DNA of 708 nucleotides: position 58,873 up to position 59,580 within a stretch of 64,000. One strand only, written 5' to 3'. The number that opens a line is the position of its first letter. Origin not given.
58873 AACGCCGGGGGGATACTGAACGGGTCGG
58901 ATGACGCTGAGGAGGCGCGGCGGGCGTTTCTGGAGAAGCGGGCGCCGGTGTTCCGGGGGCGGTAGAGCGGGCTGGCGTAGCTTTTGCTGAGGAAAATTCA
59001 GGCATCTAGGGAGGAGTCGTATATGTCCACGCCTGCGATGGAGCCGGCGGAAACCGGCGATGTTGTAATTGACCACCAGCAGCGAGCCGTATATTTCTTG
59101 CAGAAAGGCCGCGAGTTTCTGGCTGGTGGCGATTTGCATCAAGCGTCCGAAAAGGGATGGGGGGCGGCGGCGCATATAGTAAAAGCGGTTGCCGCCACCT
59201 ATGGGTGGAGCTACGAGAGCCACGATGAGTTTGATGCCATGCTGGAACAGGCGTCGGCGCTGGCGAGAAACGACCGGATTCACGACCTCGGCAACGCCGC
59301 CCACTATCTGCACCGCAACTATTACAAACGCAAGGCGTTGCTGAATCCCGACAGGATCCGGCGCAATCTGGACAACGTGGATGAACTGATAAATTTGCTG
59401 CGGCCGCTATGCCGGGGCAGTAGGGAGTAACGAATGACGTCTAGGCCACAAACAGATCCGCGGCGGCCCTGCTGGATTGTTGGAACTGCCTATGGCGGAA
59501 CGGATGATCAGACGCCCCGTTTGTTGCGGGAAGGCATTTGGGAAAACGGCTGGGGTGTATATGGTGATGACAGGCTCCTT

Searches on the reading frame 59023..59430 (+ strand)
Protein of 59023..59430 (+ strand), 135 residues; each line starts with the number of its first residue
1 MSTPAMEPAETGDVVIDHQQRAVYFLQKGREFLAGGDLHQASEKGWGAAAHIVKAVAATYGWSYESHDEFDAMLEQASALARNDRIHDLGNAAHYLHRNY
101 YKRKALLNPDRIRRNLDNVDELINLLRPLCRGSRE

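Call 3: search_protein_families(library=pfam, proteins=[window:59023-59430:+], max_evalue=1)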
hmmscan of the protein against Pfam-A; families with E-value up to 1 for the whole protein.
window:59023-59430:+ (135 aa): 4 families
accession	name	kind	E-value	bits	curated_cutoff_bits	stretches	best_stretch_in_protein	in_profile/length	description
PF05942.16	PaREP1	-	1.2e-13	51.3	24.4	1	20-122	4-114/115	Archaeal PaREP1/PaREP8 family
PF05168.19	HEPN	-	0.00053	20.6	22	1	20-101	6-85/117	HEPN domain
PF05221.23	AdoHcyase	-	0.11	12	25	1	48-109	83-149/299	S-adenosyl-L-homocysteine hydrolase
PF17572.7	DUF5478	-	0.23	12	27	1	113-134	8-29/86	Family of unknown function (DUF5478)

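Call 5: find_homologous_proteins(query=window:59023-59427:+)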
Query window:59023-59427:+ (135 aa): 1023 proteins with E <= 0.001 among 1033 candidates; the best 120 are listed.
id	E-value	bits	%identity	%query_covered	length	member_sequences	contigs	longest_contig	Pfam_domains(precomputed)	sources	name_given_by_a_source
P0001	1.1e-80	286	97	97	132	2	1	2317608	PF05942.17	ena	-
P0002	2.2e-73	263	90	97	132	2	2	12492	PF05942.17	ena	-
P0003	5.1e-73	261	89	97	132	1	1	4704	PF05942.17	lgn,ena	-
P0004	2.4e-72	259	89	96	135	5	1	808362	PF05942.17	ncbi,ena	-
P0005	3.2e-72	259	89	97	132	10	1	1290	PF05942.17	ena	-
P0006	3.0e-70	252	87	96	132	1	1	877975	PF05942.17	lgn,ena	-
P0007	1.6e-68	247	85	97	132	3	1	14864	PF05942.17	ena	-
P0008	1.9e-67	243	84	97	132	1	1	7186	PF05942.17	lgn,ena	-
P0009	2.7e-67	243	85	96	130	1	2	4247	PF05942.17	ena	-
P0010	3.1e-67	243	83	97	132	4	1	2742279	PF05942.17,PF05168.20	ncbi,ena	-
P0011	4.7e-67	242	83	97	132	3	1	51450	PF05942.17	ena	-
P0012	2.5e-66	240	82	96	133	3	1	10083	PF05942.17,PF05168.20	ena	-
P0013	9.9e-66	238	80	97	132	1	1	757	PF05942.17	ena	-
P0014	2.2e-65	237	81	98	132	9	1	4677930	PF05942.17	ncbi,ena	-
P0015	3.3e-65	236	83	96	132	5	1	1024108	PF05942.17,PF05168.20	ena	-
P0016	1.0e-64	234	82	97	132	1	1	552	PF05942.17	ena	-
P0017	1.8e-64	234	79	97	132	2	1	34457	PF05942.17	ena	-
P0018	3.1e-64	233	78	97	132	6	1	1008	PF05942.17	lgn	-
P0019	3.5e-64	233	80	97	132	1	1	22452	PF05942.17,PF05168.20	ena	-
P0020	4.4e-64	232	78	97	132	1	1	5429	PF05942.17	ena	-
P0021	5.6e-64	232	79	97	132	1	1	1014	PF05942.17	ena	-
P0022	2.6e-63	230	78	97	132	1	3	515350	PF05942.17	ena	-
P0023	3.1e-63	230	77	97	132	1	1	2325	PF05942.17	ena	-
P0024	3.8e-63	229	79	97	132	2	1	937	PF05942.17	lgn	-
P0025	4.5e-63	229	79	97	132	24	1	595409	PF05942.17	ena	-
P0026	6.4e-62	225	76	97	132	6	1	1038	PF05942.17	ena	-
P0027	8.7e-61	222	75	97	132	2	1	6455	PF05942.17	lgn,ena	-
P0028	3.7e-59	216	77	97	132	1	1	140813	PF05942.17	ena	-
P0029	6.3e-52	193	71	93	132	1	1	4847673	PF05942.17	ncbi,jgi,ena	jgi:hypothetical protein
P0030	9.6e-50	186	66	97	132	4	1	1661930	PF05942.17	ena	-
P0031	5.5e-47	177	70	86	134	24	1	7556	PF05942.17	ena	-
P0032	1.2e-45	173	83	70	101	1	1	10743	PF05942.17,PF05168.20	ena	-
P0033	1.6e-38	150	56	89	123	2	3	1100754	PF05942.17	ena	-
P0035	2.5e-36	143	54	96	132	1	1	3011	PF05942.17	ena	-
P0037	6.5e-35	138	56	86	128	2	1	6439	PF05942.17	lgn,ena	-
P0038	8.7e-35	138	81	60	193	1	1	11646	PF05942.17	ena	-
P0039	9.3e-35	138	53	96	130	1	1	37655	PF05942.17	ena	-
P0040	9.7e-35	137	52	95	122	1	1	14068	PF05942.17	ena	-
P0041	1.2e-34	137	51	88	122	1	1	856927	PF05942.17,PF05168.20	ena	-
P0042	1.6e-34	137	53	89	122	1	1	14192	PF05942.17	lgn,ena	-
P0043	1.8e-34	137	52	87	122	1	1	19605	PF05942.17,PF05168.20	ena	-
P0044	1.8e-34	137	53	87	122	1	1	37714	PF05942.17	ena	-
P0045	2.3e-34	136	55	89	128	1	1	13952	PF05942.17,PF05168.20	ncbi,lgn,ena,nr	ncbi:MAG: HEPN domain-containing protein [Chloroflexi bacterium]|nr:HEPN domain-containing protein [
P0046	2.3e-34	136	54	86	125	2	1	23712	PF05942.17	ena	-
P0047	4.0e-34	135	52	87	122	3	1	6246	PF05942.17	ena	-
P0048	5.1e-34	135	51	87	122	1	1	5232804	PF05942.17,PF05168.20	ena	-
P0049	9.0e-34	134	53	96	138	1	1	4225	PF05942.17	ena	-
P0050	1.0e-33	134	55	87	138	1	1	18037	PF05942.17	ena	-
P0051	1.1e-33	134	52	88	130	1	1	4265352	PF05942.17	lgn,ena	-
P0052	1.1e-33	134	51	87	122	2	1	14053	PF05942.17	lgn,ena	-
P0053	1.6e-33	134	53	96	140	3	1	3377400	PF05942.17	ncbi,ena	-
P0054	1.9e-33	133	52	87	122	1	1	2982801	PF05942.17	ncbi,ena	-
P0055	1.9e-33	133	52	96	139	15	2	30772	PF05942.17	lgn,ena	-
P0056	2.1e-33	133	53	98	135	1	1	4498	PF05942.17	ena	-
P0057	2.1e-33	133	48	96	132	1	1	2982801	PF05942.17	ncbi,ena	-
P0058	2.2e-33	133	53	89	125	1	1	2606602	PF05942.17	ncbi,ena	-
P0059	2.3e-33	133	50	96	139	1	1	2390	PF05942.17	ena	-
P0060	2.3e-33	133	51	87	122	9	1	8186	PF05942.17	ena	-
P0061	2.6e-33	133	52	96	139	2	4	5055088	PF05942.17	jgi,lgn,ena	jgi:hypothetical protein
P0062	2.7e-33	133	53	87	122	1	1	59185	PF05942.17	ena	-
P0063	2.8e-33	133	55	88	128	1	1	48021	PF05942.17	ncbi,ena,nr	ncbi:MAG: HEPN domain-containing protein [Chloroflexi bacterium]|nr:HEPN domain-containing protein [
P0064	3.0e-33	133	50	89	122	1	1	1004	PF05942.17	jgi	jgi:hypothetical protein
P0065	3.4e-33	132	53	87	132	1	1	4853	PF05942.17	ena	-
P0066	3.6e-33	132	53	87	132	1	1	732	PF05942.17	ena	-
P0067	4.2e-33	132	52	93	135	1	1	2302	PF05942.17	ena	-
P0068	4.3e-33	132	49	87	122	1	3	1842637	PF05942.17,PF05168.20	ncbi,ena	-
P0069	5.5e-33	132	50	88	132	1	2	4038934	PF05942.17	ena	-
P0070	5.8e-33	132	49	96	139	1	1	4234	PF05942.17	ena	-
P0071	6.0e-33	132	55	85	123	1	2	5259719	PF05942.17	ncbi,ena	-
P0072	6.4e-33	132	50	96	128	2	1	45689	PF05942.17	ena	-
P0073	6.5e-33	132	52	96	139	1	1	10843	PF05942.17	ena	-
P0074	6.7e-33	132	52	89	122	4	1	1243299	PF05942.17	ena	-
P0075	7.0e-33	131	53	87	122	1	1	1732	PF05942.17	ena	-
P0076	7.6e-33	131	52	98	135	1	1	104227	PF05942.17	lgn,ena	-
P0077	8.3e-33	131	53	89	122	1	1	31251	PF05942.17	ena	-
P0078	8.7e-33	131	53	87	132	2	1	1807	PF05942.17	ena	-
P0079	9.1e-33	131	48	89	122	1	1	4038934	PF05942.17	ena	-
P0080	1.1e-32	131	51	89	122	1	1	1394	PF05942.17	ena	-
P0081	1.1e-32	131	50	89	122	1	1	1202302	PF05942.17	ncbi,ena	-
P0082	1.2e-32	131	52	89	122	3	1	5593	PF05942.17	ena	-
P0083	1.3e-32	131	52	89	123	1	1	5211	PF05942.17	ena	-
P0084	1.4e-32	130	52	86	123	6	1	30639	PF05942.17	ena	-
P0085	1.4e-32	130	51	87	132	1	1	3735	PF05942.17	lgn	-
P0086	1.5e-32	130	50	96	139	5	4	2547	PF05942.17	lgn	-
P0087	1.5e-32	130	51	84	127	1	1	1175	PF05942.17,PF05168.20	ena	-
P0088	1.6e-32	130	51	99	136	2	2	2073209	PF05942.17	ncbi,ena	-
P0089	1.6e-32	130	50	89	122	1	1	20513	PF05942.17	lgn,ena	-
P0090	1.6e-32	130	50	89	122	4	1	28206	PF05942.17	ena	-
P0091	1.7e-32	130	56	87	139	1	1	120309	PF05942.17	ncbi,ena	-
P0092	1.8e-32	130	51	84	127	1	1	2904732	PF05942.17,PF05168.20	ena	-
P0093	2.0e-32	130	55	81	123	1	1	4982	PF05942.17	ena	-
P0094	2.0e-32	130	56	89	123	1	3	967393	PF05942.17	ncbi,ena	-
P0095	2.1e-32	130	52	96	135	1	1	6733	PF05942.17,PF05168.20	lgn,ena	-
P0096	2.1e-32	130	51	87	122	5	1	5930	PF05942.17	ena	-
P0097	2.3e-32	130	49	89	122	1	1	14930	PF05942.17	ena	-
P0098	2.4e-32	130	52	96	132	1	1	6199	PF05942.17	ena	-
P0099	2.4e-32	130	48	89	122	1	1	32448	PF05942.17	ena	-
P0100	2.4e-32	130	53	86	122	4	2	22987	PF05942.17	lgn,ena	-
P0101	2.4e-32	130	51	89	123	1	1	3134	PF05942.17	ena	-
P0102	2.5e-32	130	49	96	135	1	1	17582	PF05942.17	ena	-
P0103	2.7e-32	130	53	89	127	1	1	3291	PF05942.17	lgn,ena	-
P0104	2.8e-32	130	50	99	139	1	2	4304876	PF05942.17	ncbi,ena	-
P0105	2.9e-32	129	51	96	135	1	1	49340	PF05942.17,PF05168.20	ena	-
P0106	3.0e-32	129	53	87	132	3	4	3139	PF05942.17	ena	-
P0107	3.3e-32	129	49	89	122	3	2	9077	PF05942.17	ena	-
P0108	3.5e-32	129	50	89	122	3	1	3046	PF05942.17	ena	-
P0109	3.5e-32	129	53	87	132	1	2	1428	PF05942.17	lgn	-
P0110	3.6e-32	129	56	86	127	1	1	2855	PF05942.17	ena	-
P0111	3.8e-32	129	52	89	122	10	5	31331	PF05942.17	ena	-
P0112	3.9e-32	129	51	89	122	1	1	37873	PF05942.17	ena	-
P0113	3.9e-32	129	50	90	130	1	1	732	PF05942.17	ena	-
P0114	4.0e-32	129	53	89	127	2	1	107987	PF05942.17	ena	-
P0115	4.1e-32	129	54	87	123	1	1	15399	PF05942.17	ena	-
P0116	4.2e-32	129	53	87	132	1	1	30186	PF05942.17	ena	-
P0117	4.4e-32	129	76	59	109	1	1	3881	PF05942.17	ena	-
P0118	4.4e-32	129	51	87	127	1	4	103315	PF05942.17,PF05168.20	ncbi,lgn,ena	-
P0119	4.5e-32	129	50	87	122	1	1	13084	PF05942.17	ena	-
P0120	4.7e-32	129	50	96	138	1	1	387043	PF05942.17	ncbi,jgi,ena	jgi:RecB family exonuclease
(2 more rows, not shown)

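Call 16: find_related_loci(query=A1, collection=genome_contigs, flank=6000)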
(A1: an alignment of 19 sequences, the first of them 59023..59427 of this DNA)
Query A1 (135 aa) in genome_contigs; peptide patterns used: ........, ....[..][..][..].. (x = any residue, [..] = any of these).
576 stretches matched a pattern; 447 encode a relative of the query (tblastn E <= 1e-3); the best 80 are kept; 80 distinct loci.
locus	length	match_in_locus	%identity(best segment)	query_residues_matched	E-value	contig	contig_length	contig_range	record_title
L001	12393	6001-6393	90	1-131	3e-78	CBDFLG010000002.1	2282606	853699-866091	MAG: Dehalococcoidia bacterium isolate efce6ea5-ba2a-426c-ac69-3e93deb07a8c genome assembly, contig: contig_2, whole gen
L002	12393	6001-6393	91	1-131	8e-78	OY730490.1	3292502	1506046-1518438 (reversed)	MAG: Dehalococcoidia bacterium isolate 701b80ad-9c2c-4985-8916-d2900bd10c0f genome assembly, chromosome: 1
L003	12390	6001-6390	89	1-130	6e-77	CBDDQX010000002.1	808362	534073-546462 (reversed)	MAG: Dehalococcoidia bacterium isolate 8444951f-8005-4b54-b322-73b6ad57e0fa genome assembly, contig: contig_2, whole gen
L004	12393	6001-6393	83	1-131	1e-71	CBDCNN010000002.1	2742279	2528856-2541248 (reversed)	MAG: Dehalococcoidia bacterium isolate f925f4b4-e5cd-4c29-90df-f015b0a4b6e1 genome assembly, contig: contig_2, whole gen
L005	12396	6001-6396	81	1-132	1e-70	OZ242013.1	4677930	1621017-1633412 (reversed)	MAG: Dehalococcoidia bacterium isolate 46172bb6-85ce-4bfa-83e6-a227f3f22208 genome assembly, chromosome: 1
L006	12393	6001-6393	80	1-131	9e-69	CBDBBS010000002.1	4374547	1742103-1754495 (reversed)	MAG: Dehalococcoidia bacterium isolate ddb4ac3d-8f21-48f8-a382-dd94587b0ab6 genome assembly, contig: contig_2, whole gen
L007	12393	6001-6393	79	1-131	1e-66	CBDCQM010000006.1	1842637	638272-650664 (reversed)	MAG: Dehalococcoidia bacterium isolate 9ac7512b-c8f4-466b-95df-5190cdad7ee7 genome assembly, contig: contig_6, whole gen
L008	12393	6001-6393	85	1-131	4e-66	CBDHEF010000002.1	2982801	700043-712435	MAG: Dehalococcoidia bacterium isolate e9382ad7-4ca3-4796-a74a-760c8ad60130 genome assembly, contig: contig_2, whole gen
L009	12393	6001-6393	74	1-131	2e-64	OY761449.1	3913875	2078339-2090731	MAG: Dehalococcoidia bacterium isolate 8faaec51-6d46-4fc3-9050-60b85d5760d4 genome assembly, chromosome: 1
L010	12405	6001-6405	70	1-135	2e-61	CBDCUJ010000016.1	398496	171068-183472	MAG: Dehalococcoidia bacterium isolate 29918375-b316-4374-90ff-90775800fcb1 genome assembly, contig: contig_16, whole ge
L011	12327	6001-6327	86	1-109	4e-54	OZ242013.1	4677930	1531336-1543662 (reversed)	MAG: Dehalococcoidia bacterium isolate 46172bb6-85ce-4bfa-83e6-a227f3f22208 genome assembly, chromosome: 1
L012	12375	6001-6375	71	7-131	1e-49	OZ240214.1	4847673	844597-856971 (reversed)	MAG: Dehalococcoidia bacterium isolate 15407ad4-12be-4b8a-b00d-040aaa6d19d6 genome assembly, chromosome: 1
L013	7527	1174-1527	53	13-130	7e-38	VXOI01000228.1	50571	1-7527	MAG: Chloroflexi bacterium isolate SB0662_bin_29 NODE_695_length_50571_cov_35.219376, whole genome shotgun sequence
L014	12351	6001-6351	55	13-129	5e-38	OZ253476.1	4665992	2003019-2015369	MAG: Dehalococcoidia bacterium isolate f6f1a14d-75c1-44c4-996a-bd844335e16e genome assembly, chromosome: 1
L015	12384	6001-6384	52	1-130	1e-37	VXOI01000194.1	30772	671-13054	MAG: Chloroflexi bacterium isolate SB0662_bin_29 NODE_1430_length_30772_cov_32.083114, whole genome shotgun sequence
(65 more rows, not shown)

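Call 22: search_protein_families(library=pfam, alignment_id=A3, max_evalue=0.00001)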
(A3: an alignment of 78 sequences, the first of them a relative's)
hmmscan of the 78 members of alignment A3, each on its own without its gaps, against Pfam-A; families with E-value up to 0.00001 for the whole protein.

A. member 1, L001:6387-8246:+ (620 aa): 1 family
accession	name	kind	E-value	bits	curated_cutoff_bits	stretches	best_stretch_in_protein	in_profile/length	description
PF03235.19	GmrSD_N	-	1.2e-26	94.5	33.2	1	49-292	3-196/199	GmrSD restriction endonuclease, N-terminal domain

B. families by the number of members that match (of 78 scanned): 75 families (the first 25 are shown)
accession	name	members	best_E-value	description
PF01926.29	MMR_HSR1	5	5.1e-55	50S ribosome-binding GTPase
PF00009.33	GTP_EFTU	5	5.7e-26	Elongation factor Tu GTP binding domain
PF02421.24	FeoB_N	5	3.9e-25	Ferrous iron transport protein B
PF14714.11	KH_dom-like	5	8.8e-23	KH-domain-like of EngA bacterial GTPase enzymes, C-terminal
PF04548.22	AIG1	5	2.3e-16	AIG1 family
PF00350.29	Dynamin_N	5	2.9e-15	Dynamin family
PF03193.22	RsgA_GTPase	5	2.4e-09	RsgA GTPase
PF00071.28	Ras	5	2.7e-07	Ras family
PF08477.19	Roc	5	8e-07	Ras of Complex, Roc, domain of DAPkinase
PF02738.23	MoCoBD_1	3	5.5e-72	Molybdopterin cofactor-binding domain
PF20256.3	MoCoBD_2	3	5.2e-64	Molybdopterin cofactor-binding domain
PF01925.25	TauE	3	1.1e-42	Sulfite exporter TauE/SafE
PF04029.19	2-ph_phosp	3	7.2e-40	2-phosphosulpholactate phosphatase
PF01315.27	Ald_Xan_dh_C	3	2.5e-29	Aldehyde oxidase and xanthine dehydrogenase, a/b hammerhead domain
PF02900.23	LigB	3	7.4e-14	Catalytic LigB subunit of aromatic ring-opening dioxygenase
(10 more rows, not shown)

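Call 23: search_protein_families(library=pfam, alignment_id=A4, max_evalue=0.00001)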
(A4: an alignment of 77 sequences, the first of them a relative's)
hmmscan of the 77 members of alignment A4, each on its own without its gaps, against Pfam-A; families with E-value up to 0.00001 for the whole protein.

A. member 1, L001:5056-5940:+ (295 aa): 2 families
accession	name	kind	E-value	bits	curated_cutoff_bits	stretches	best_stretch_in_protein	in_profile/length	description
PF00378.25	ECH_1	-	6.8e-39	134.1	27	1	28-294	3-250/251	Enoyl-CoA hydratase/isomerase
PF16113.10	ECH_2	-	6.1e-24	85.6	27.2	1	33-237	3-191/335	Enoyl-CoA hydratase/isomerase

B. families by the number of members that match (of 77 scanned): 54 families (the first 25 are shown)
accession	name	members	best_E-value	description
PF00185.30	OTCace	5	1e-46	Aspartate/ornithine carbamoyltransferase, Asp/Orn binding domain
PF02729.26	OTCace_N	5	4.4e-46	Aspartate/ornithine carbamoyltransferase, carbamoyl-P binding domain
PF00378.25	ECH_1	5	1.6e-39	Enoyl-CoA hydratase/isomerase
PF07470.19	Glyco_hydro_88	5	3.2e-35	Glycosyl Hydrolase Family 88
PF16113.10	ECH_2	5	2.4e-24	Enoyl-CoA hydratase/isomerase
PF01436.27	NHL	4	2.5e-21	NHL repeat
PF00296.26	Bac_luciferase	3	4.5e-57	Luciferase-like monooxygenase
PF24621.2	DHQS_C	3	2.9e-45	3-dehydroquinate synthase C-terminal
PF01761.26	DHQ_synthase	3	9.7e-45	3-dehydroquinate synthase N-terminal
PF01564.23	Spermine_synth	3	5.3e-43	Spermine/spermidine synthase domain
PF02812.23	ELFV_dehydrog_N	3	1e-29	Glu/Leu/Phe/Val dehydrogenase, dimerisation domain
PF00208.27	ELFV_dehydrog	3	8.2e-25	Glutamate/Leucine/Phenylalanine/Valine dehydrogenase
PF00355.32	Rieske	3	1.3e-14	Rieske [2Fe-2S] domain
PF13685.12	Fe-ADH_2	3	2.8e-14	Iron-containing alcohol dehydrogenase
PF17284.7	Spermine_synt_N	3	7.1e-13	Spermidine synthase tetramerisation domain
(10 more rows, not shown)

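Call 24: search_protein_families(library=pfam, proteins=[L002:6399-7004:-, L003:6466-6831:+, L004:6406-7866:+, L005:6485-7549:-, L006:6487-7560:-, L007:6523-6924:-, L009:6519-7661:-, L010:6472-9099:-, L011:6538-7083:+, L012:6431-7240:-], max_evalue=0.001)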
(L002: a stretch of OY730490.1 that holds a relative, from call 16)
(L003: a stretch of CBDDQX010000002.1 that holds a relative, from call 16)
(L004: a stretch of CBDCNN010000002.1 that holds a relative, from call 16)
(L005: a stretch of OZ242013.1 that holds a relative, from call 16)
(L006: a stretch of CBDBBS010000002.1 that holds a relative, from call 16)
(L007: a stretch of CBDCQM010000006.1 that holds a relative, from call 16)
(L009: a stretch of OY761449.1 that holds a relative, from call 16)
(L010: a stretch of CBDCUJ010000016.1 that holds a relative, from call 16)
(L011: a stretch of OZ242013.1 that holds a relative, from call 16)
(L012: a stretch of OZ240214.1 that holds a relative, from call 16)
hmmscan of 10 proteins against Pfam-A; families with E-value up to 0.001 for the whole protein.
L002:6399-7004:- (202 aa): 0 families

L003:6466-6831:+ (122 aa): 0 families

L004:6406-7866:+ (487 aa): 0 families

L005:6485-7549:- (355 aa): 1 family
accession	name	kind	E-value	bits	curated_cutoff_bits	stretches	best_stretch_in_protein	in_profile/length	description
PF02900.23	LigB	-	7.4e-14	51.9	26.3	1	233-342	145-258/269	Catalytic LigB subunit of aromatic ring-opening dioxygenase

L006:6487-7560:- (358 aa): 1 family
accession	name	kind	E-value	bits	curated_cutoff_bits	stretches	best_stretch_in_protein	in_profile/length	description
PF02900.23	LigB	-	6.9e-12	45.4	26.3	1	236-342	145-255/269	Catalytic LigB subunit of aromatic ring-opening dioxygenase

L007:6523-6924:- (134 aa): 0 families

L009:6519-7661:- (381 aa): 1 family
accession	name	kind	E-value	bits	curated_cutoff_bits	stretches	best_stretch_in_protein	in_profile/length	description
PF02900.23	LigB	-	1.9e-11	44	26.3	1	259-363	145-253/269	Catalytic LigB subunit of aromatic ring-opening dioxygenase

L010:6472-9099:- (876 aa): 5 families
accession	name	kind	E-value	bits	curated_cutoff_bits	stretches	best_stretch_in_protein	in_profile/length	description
PF00488.27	MutS_V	-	1.3e-83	280.1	30.2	1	625-814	1-188/188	MutS domain V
PF05192.23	MutS_III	-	9e-47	160.4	34.1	1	272-569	2-194/194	MutS domain III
PF01624.25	MutS_I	-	8.9e-42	142.3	20.6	1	2-113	1-112/113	MutS domain I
PF05190.23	MutS_IV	-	8.1e-28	97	22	1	438-529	1-92/92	MutS family domain IV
PF05188.22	MutS_II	-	1.7e-19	71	25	1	122-243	1-125/133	MutS domain II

L011:6538-7083:+ (182 aa): 1 family
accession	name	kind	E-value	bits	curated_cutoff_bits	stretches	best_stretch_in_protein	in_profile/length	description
PF04250.19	DUF429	-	3.4e-10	40.5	23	1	2-174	45-211/214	Protein of unknown function (DUF429)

L012:6431-7240:- (270 aa): 1 family
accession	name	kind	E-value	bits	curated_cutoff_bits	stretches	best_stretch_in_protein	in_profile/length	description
PF13091.12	PLDc_2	-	2e-08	34.6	27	1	42-154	3-124/132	PLD-like domain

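Call 43: search_protein_families(library=padloc, proteins=[L001:6387-8246:+, L002:6399-7004:-, L004:6406-7866:+, L008:6468-7286:-, L011:6538-7083:+, L012:6431-7240:-, window:59023-59427:+], max_evalue=0.01)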
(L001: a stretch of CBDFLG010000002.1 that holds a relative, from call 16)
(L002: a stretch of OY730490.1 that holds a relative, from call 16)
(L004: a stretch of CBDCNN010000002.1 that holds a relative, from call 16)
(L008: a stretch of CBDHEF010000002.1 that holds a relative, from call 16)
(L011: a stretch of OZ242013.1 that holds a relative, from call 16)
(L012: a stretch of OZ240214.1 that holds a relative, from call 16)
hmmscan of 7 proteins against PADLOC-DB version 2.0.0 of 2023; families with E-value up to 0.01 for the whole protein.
L001:6387-8246:+ (620 aa): 13 families
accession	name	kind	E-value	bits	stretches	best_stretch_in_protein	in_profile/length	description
PDLC04151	HEC-05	-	2.9e-212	704.6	1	38-618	18-594/600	-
PDLC04150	HEC-05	-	4.5e-116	387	1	41-618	4-582/583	-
PDLC04152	HEC-05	-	1.2e-72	243.3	1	46-613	8-558/566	-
PDLC04153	HEC-05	-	1.3e-56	190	2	247-615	233-606/621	-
PDLC04709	PDC-M55C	-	2.9e-13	47.3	1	47-150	17-108/554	-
PDLC03877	NsnA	-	9.5e-08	29.7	1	133-286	109-192/385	-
PDLC04155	HEC-06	-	5.4e-06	23.2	0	54-84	16-46/562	-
PDLC04157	HEC-06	-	7.2e-05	19.6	0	53-84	17-48/558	-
PDLC02686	Orf5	-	0.00021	17.9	1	53-148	15-92/566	Orf5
PDLC02695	Orf5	-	0.00057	16.4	0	134-147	80-93/601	Orf5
PDLC04027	PD-T4-2_A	-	0.00074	16.7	0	60-88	54-82/363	-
PDLC04154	HEC-06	-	0.0014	15.4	0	130-147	70-87/569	-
PDLC02792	SspE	-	0.0097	12.3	0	60-83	25-48/771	SspE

L002:6399-7004:- (202 aa): 0 families

L004:6406-7866:+ (487 aa): 0 families

L008:6468-7286:- (273 aa): 0 families

L011:6538-7083:+ (182 aa): 2 families
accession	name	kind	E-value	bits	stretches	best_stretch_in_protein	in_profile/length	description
PDLC05019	PDC-S44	-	1e-22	78.6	1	9-182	75-248/259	-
PDLC05020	PDC-S44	-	0.0029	15.1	1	65-168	135-233/277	-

L012:6431-7240:- (270 aa): 15 families
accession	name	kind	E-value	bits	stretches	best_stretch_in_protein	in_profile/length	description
PDLC02605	DrmC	-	6.8e-07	27.2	1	108-145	208-246/270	DrmC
PDLC02614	DrmC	-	8.5e-07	26.9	1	36-145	22-138/153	DrmC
PDLC03922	MkoB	-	9.8e-07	26.4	1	35-164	311-444/610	-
PDLC02585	DrmC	-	8.6e-06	23.5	1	107-150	192-236/253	DrmC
PDLC02607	DrmC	-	6.8e-05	20.3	1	39-155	135-247/265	DrmC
PDLC02602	DrmC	-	0.00011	19.3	1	102-143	192-233/381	DrmC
PDLC02606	DrmC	-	0.00015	19.6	1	108-154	122-169/182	DrmC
PDLC02597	DrmC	-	0.00035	18.5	1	103-152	180-226/242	DrmC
PDLC02587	DrmC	-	0.0004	17.4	1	107-144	203-241/267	DrmC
PDLC02599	DrmC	-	0.00055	17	1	40-142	14-119/387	DrmC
PDLC02595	DrmC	-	0.001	16.9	1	108-143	208-244/269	DrmC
PDLC02611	DrmC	-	0.0025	16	1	106-154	76-125/138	DrmC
PDLC02616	DrmC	-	0.003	15.2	1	108-156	164-213/224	DrmC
PDLC03924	MkoC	-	0.0037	13.4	1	39-146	996-1120/1136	-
PDLC03829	ZacB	-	0.0045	13.9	0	29-168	209-361/586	-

window:59023-59427:+ (135 aa): 0 families

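Call 48: search_solved_structures(query=A1, max_evalue=1, show_alignments=1)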
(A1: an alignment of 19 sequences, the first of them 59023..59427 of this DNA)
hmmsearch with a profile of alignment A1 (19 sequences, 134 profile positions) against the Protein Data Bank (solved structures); distinct sequences matched with E-value up to 1: 3.
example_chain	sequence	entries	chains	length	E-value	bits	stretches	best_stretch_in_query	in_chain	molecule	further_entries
2jpu_A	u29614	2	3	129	0.0033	20.6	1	21-123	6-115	Orf c02003 protein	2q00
4nqf_A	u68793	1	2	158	0.47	13.6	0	15-44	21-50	Nucleotidyltransferase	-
7txj_A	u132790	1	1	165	0.74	13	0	49-101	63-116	MCP1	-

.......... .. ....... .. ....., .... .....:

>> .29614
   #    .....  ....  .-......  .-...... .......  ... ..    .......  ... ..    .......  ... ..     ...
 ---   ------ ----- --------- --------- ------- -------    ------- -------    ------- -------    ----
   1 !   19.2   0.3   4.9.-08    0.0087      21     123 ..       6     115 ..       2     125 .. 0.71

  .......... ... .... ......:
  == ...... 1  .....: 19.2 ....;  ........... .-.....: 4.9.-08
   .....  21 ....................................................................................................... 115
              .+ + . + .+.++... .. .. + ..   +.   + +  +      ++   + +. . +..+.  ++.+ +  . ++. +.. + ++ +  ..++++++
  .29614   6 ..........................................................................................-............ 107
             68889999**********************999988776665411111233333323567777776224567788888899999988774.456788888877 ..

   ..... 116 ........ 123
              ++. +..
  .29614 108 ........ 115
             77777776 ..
